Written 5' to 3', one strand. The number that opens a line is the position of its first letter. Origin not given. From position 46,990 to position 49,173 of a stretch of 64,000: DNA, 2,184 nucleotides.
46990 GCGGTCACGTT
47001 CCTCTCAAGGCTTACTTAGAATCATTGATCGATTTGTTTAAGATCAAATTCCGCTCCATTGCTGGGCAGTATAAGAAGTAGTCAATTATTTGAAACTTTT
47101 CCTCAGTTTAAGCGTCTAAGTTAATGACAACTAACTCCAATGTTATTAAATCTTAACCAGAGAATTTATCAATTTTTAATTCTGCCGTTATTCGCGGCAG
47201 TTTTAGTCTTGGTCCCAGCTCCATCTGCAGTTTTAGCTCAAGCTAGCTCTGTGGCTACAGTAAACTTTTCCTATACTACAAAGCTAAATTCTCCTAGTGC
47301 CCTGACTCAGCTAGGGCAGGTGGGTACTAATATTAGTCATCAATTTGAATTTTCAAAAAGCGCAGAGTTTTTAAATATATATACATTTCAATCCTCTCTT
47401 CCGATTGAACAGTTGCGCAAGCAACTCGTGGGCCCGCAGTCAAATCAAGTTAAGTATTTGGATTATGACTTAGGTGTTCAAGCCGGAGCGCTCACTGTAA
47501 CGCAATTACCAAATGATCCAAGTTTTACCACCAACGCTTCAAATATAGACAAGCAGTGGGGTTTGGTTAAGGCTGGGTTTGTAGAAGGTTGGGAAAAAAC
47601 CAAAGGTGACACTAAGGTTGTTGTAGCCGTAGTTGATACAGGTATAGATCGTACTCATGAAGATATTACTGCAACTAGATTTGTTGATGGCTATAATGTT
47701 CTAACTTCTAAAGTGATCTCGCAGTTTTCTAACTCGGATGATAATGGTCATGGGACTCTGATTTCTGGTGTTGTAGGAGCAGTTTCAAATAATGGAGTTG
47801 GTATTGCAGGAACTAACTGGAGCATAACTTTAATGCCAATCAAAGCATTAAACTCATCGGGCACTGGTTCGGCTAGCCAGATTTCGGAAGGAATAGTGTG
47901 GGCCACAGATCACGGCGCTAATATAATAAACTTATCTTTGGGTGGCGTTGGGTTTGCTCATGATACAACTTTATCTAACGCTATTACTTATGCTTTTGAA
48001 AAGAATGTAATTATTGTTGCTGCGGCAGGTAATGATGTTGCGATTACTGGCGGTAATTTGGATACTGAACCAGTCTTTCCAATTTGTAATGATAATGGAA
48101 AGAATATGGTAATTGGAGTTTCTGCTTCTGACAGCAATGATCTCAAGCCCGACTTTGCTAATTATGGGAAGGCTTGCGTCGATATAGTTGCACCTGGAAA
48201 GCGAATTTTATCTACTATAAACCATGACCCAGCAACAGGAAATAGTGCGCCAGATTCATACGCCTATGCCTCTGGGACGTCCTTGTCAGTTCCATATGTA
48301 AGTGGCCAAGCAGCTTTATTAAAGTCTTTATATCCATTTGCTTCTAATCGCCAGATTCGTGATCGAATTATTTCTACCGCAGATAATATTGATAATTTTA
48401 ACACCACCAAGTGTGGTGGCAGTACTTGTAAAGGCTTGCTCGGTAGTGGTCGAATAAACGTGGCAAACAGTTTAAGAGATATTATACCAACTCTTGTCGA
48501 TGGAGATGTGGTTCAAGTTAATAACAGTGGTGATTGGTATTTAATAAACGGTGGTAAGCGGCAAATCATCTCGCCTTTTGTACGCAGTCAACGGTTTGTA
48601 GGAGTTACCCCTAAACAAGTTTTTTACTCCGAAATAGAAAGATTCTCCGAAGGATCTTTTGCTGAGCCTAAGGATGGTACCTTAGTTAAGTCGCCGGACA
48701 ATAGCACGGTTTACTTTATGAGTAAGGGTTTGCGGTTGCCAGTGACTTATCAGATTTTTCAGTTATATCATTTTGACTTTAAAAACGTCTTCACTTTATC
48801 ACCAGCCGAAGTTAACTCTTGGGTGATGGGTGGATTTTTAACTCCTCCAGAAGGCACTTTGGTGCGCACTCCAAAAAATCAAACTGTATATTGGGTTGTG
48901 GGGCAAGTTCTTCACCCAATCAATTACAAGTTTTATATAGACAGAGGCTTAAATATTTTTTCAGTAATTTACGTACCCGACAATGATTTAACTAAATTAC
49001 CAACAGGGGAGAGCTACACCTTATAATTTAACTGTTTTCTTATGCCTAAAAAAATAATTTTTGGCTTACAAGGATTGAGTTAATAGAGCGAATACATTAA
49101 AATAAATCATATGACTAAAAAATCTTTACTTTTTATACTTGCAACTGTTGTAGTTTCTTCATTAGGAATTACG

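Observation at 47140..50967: S8 subtilase and an adjacent large secreted protein share a novel ~65-aa repeat module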

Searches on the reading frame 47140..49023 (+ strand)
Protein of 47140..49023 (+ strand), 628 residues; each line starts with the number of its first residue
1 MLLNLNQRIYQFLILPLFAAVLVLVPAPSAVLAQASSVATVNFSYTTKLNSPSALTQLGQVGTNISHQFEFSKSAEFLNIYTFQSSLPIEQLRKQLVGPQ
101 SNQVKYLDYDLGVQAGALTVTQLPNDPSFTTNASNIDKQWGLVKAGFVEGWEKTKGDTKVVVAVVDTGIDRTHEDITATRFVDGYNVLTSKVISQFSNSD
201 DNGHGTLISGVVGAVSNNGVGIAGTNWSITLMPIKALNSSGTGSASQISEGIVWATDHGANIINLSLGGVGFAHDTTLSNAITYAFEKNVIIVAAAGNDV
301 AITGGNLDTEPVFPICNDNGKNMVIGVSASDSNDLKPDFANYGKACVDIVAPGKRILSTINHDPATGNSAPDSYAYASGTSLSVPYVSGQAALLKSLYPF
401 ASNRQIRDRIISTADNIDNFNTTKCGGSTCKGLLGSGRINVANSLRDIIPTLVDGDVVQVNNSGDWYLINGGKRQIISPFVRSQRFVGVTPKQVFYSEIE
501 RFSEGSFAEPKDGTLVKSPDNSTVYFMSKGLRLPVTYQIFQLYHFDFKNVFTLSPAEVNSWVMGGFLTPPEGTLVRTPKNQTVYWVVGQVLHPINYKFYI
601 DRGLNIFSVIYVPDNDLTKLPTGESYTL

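Call 3: search_protein_families(library=pfam, proteins=[window:47140-49023:+], max_evalue=1)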
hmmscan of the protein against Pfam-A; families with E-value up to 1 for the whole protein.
window:47140-49023:+ (628 aa): 1 family
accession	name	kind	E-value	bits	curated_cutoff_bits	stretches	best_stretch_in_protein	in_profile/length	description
PF00082.27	Peptidase_S8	-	2.2e-45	155.6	21.8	1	158-423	2-274/288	Subtilase family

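Call 4: search_protein_families(library=ncbifam, proteins=[window:47140-49023:+], max_evalue=1)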
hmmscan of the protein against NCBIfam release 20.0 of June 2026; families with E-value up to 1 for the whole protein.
window:47140-49023:+ (628 aa): 7 families
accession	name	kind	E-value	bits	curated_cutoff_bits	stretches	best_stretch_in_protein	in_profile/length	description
TIGR03921.1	T7SS_mycosin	equivalog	1.8e-48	165.5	278.75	1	150-424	6-273/353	type VII secretion-associated serine protease mycosin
NF033595.1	denti_PrtP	equivalog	5.6e-27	94.6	300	2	263-446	342-503/606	dentilisin complex serine proteinase subunit PrtP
NF049966.1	QH_SP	equivalog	1.6e-13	50.6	165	1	162-298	2-124/219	subtilisin-like serine protease QhpE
TIGR03895.1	protease_PatA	subfamily_domain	2.6e-13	49.6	421.05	1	204-425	1-211/606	PatA/PatG family cyanobactin maturation protease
NF051851.1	AtpSerPepEprS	equivalog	1.4e-10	39.9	1700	2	274-426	210-349/988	autotransporter serine peptidase EprS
NF042956.1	IteS_antiphage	equivalog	0.031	12.5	900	1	155-298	253-393/747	S8 family anti-phage peptidase IteS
NF040553.1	SGO_0316_fam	subfamily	0.69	7.4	1400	0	198-302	354-466/1486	SGO_0316/SGO_0317 family LPXTG-anchored serine peptidase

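Call 21: find_homologous_proteins(query=window:47140-49023:+, max_evalue=0.001)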
Query window:47140-49023:+ (628 aa): 1500 proteins with E <= 0.001 among 8000 candidates; the best 120 are listed.
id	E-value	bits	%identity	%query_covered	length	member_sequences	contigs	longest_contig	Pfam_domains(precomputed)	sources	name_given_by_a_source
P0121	0.0e+0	1410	100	100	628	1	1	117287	PF00082.28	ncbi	-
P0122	0.0e+0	1128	79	100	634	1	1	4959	PF00082.28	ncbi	-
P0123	0.0e+0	1060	75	99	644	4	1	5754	PF00082.28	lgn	-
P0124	0.0e+0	1054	75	99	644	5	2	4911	PF00082.28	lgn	-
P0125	0.0e+0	1041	74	98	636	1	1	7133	PF00082.28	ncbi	-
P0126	0.0e+0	1029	72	99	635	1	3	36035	PF00082.28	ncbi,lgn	-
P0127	0.0e+0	1016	71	100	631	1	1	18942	PF00082.28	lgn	-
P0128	4.2e-298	1008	73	96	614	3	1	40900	PF00082.28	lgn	-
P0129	7.4e-297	1004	74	94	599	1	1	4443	PF00082.28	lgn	-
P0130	9.5e-265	898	63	98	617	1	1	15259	PF00082.28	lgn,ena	-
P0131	1.6e-253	861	61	98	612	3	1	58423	PF00082.28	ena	-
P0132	6.6e-253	859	63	97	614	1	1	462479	PF00082.28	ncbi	-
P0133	1.2e-252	858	62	100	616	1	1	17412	PF00082.28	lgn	-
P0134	5.5e-252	856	61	97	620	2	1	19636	PF00082.28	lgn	-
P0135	5.0e-251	853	63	97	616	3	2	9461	PF00082.28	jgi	jgi:hypothetical protein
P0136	9.5e-250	849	60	100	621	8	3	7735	PF00082.28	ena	-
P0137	1.4e-249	848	60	99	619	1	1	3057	PF00082.28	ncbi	-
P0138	2.5e-249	847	61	97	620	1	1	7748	PF00082.28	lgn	-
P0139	3.6e-248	843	63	93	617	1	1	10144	PF00082.28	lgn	-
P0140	4.7e-248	843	62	98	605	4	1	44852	PF00082.28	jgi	-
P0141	4.8e-248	843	61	100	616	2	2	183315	PF00082.28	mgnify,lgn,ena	mgnify:FL=1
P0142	1.0e-245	835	64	91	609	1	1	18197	PF00082.28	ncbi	-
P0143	2.1e-244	831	64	91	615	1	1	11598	PF00082.28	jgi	jgi:subtilisin family serine protease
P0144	1.9e-241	821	62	91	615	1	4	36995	PF00082.28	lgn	-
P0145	2.3e-241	821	60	98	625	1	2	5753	PF00082.28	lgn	-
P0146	1.1e-240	819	63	90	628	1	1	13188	PF00082.28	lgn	-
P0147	4.7e-240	817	62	91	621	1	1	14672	PF00082.28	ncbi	-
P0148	6.9e-238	809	61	96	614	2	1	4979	PF00082.28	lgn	-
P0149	1.3e-237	808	60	97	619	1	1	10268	PF00082.28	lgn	-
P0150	1.9e-237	808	60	98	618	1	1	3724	PF00082.28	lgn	-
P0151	6.5e-235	800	60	98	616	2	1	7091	PF00082.28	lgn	-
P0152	2.6e-233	794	59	95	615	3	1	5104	PF00082.28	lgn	-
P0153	3.4e-233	794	60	94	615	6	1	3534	PF00082.28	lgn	-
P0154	1.0e-232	792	59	97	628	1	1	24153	PF00082.28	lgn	-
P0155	1.4e-232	792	58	98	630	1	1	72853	PF00082.28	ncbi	-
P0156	8.6e-232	789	59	93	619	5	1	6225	PF00082.28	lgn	-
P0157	5.1e-231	787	57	98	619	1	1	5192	PF00082.28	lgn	-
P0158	9.2e-231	786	57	99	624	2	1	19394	PF00082.28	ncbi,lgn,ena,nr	ncbi:MAG: S8 family serine peptidase [Candidatus Doudnabacteria bacterium]|nr:S8 family serine pepti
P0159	1.3e-230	785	67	81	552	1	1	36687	PF00082.28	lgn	-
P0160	1.6e-230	785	57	99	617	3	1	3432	PF00082.28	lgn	-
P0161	2.0e-230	785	57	98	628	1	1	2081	PF00082.28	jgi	jgi:subtilisin family serine protease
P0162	3.5e-230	784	58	98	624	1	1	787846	PF00082.28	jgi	jgi:thermitase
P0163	3.7e-230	784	58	98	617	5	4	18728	PF00082.28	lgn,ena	-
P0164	4.9e-230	783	57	99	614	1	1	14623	PF00082.28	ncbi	-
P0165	1.4e-229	782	59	95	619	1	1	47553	PF00082.28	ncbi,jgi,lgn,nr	ncbi:MAG TPA: S8 family serine peptidase [Patescibacteria group bacterium]|jgi:subtilisin family ser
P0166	2.1e-229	781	58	100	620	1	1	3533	PF00082.28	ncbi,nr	ncbi:MAG: S8 family serine peptidase [bacterium]|nr:S8 family serine peptidase [bacterium]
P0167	4.3e-229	780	56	100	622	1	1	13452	PF00082.28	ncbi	-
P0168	8.1e-229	779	56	100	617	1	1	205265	PF00082.28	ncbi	-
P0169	2.3e-228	778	56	98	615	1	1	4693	PF00082.28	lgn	-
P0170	3.2e-228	777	59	93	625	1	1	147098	PF00082.28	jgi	jgi:subtilisin family serine protease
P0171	1.9e-227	775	66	81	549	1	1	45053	PF00082.28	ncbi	-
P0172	3.4e-227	774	58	98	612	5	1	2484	PF00082.28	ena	-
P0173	1.2e-226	772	56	100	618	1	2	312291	PF00082.28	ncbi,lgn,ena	-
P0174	1.6e-226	772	66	82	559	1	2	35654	PF00082.28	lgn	-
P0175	3.0e-226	771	58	96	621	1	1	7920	PF00082.28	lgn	-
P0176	5.4e-226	770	57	93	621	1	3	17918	PF00082.28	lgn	-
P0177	7.6e-226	770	55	99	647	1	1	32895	PF00082.28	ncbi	-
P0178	1.1e-225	769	59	93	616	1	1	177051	PF00082.28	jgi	jgi:thermitase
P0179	1.8e-225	768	57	98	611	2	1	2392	PF00082.28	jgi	-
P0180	1.9e-225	768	59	90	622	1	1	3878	PF00082.28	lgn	-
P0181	2.3e-225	768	62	88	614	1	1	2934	PF00082.28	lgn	-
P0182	3.3e-224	764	56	98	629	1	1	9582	PF00082.28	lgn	-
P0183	7.9e-224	763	64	82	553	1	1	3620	PF00082.28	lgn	-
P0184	2.5e-223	761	57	95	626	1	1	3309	PF00082.28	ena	-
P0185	5.5e-223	760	56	96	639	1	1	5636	PF00082.28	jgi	jgi:subtilisin family serine protease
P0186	8.8e-223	759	65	81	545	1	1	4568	PF00082.28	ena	-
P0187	9.0e-223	759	55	100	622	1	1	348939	PF00082.28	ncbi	-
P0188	1.2e-222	759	55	98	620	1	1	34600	PF00082.28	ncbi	-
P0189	1.6e-222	759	57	98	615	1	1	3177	PF00082.28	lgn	-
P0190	1.8e-222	759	65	81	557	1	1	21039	PF00082.28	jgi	jgi:hypothetical protein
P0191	2.1e-222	758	57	97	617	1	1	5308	PF00082.28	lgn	-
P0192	2.5e-222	758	59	90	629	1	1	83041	PF00082.28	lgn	-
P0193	3.2e-222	758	65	82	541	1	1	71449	PF00082.28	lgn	-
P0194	5.6e-222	757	56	93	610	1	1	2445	PF00082.28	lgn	-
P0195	2.9e-221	754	63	82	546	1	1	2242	PF00082.28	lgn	-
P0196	3.0e-221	754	56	99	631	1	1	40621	PF00082.28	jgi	jgi:subtilisin family serine protease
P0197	4.2e-221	754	59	90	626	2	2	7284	PF00082.28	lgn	-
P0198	5.3e-221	754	56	97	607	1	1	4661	PF00082.28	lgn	-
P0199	9.0e-221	753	63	82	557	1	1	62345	PF00082.28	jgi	jgi:hypothetical protein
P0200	1.4e-220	752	58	96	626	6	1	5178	PF00082.28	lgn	-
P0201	2.9e-220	751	56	97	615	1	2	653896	PF00082.28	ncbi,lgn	-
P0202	5.3e-220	750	55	98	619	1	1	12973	PF00082.28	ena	-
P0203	5.6e-220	750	57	95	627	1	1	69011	PF00082.28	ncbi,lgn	-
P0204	1.1e-219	749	57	99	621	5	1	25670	PF00082.28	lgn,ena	-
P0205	1.6e-219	749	65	82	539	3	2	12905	PF00082.28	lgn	-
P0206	1.6e-219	749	55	100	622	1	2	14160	PF00082.28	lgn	-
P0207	1.7e-219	749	53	100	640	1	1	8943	PF00082.28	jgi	jgi:subtilisin family serine protease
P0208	2.2e-219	748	55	99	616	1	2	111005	PF00082.28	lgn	-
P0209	2.3e-219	748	56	96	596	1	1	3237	PF00082.28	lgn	-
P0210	3.2e-219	748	56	98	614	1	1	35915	PF00082.28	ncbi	-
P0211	3.4e-219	748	54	99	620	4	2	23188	PF00082.28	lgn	-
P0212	3.8e-219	747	58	90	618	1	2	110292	PF00082.28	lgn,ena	-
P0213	5.4e-219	747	55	97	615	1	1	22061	PF00082.28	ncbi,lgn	-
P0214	7.6e-219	747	65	80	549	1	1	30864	PF00082.28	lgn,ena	-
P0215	8.4e-219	746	54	99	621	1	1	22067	PF00082.28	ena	-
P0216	1.5e-218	746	55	95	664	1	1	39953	PF00082.28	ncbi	-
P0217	1.9e-218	745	56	97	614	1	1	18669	PF00082.28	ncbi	-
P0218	5.9e-218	744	56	97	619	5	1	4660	PF00082.28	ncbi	-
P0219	1.6e-217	742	63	81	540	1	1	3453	PF00082.28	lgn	-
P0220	2.5e-217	741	54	100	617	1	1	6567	PF00082.28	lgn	-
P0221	2.7e-217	741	55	98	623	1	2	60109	PF00082.28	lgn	-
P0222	4.9e-217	741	54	94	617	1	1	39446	PF00082.28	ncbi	-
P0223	6.6e-217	740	58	88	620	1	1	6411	PF00082.28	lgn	-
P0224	1.2e-216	739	61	86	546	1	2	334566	PF00082.28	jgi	jgi:hypothetical protein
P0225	2.0e-216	739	58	91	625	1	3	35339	PF00082.28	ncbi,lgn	-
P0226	4.2e-216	737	64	81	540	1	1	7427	PF00082.28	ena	-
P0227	4.7e-216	737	55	97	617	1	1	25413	PF00082.28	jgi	jgi:hypothetical protein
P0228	7.7e-216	737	58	90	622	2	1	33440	PF00082.28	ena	-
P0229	2.1e-215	735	55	98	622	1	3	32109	PF00082.28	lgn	-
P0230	5.0e-215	734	57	89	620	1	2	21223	PF00082.28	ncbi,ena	-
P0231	6.9e-215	733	56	93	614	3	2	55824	PF00082.28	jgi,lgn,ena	-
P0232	7.8e-215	733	55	97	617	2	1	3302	PF00082.28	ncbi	-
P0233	1.1e-214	733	61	83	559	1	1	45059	PF00082.28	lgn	-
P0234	1.5e-214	732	61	83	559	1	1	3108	PF00082.28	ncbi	-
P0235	1.9e-214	732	55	97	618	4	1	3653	PF00082.28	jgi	jgi:hypothetical protein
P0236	2.7e-214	731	61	83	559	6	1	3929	PF00082.28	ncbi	-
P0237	3.6e-214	731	53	100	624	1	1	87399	PF00082.28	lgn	-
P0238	1.1e-213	730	55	93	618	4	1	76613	PF00082.28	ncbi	-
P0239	1.6e-213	729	54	95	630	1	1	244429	PF00082.28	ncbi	-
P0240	9.1e-213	726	56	93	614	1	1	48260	PF00082.28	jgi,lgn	jgi:hypothetical protein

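Call 47: search_solved_structures(query=window:47140-49023:+, max_evalue=1e-10, show_alignments=1)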
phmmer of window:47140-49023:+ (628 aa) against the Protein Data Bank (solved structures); distinct sequences matched with E-value up to 1e-10: 112 (the best 60 are shown).
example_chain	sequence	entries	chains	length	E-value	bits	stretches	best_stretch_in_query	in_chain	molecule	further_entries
1dbi_A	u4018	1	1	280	3.4e-42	148.1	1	150-422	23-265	AK.1 SERINE PROTEASE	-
1thm_A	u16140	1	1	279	4.2e-36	128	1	124-423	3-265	THERMITASE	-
1tec_E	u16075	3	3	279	4.5e-36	127.9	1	124-423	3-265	THERMITASE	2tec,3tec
4gi3_A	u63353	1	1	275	2e-35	125.8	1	143-417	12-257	KerA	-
3qtl_A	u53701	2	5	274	2.5e-35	125.4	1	143-417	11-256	Subtilisin-like serin protease | KerA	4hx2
1c3l_A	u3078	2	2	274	7.6e-35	123.9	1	143-417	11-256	SUBTILISIN-CARLSBERG | Subtilisin Carlsberg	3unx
1yu6_A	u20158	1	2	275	8.7e-35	123.7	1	143-417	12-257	Subtilisin Carlsberg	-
1bh6_A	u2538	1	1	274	9.2e-35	123.6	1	143-418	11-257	SUBTILISIN DY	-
1af4_A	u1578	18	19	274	1.1e-34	123.3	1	143-417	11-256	SUBTILISIN CARLSBERG | SUBTILISIN CARLSBERG, TYPE VIII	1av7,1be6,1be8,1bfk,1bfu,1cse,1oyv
1scn_E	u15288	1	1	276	1.1e-34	123.3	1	143-417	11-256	SUBTILISIN CARLSBERG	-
1sel_A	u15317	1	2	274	3.7e-34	121.6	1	143-417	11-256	SELENOSUBTILISIN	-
1avt_A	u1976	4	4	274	3.7e-34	121.6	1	143-417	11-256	SUBTILISIN CARLSBERG, TYPE VIII | KerA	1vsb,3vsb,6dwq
9rk9_B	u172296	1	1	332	2.2e-32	115.8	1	137-428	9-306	Subtilisin-like serine protease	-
3vv3_A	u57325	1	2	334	1e-31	113.6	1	147-429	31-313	Deseasin MCP-01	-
7w2a_A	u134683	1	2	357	1.6e-31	112.9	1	196-441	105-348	Peptidase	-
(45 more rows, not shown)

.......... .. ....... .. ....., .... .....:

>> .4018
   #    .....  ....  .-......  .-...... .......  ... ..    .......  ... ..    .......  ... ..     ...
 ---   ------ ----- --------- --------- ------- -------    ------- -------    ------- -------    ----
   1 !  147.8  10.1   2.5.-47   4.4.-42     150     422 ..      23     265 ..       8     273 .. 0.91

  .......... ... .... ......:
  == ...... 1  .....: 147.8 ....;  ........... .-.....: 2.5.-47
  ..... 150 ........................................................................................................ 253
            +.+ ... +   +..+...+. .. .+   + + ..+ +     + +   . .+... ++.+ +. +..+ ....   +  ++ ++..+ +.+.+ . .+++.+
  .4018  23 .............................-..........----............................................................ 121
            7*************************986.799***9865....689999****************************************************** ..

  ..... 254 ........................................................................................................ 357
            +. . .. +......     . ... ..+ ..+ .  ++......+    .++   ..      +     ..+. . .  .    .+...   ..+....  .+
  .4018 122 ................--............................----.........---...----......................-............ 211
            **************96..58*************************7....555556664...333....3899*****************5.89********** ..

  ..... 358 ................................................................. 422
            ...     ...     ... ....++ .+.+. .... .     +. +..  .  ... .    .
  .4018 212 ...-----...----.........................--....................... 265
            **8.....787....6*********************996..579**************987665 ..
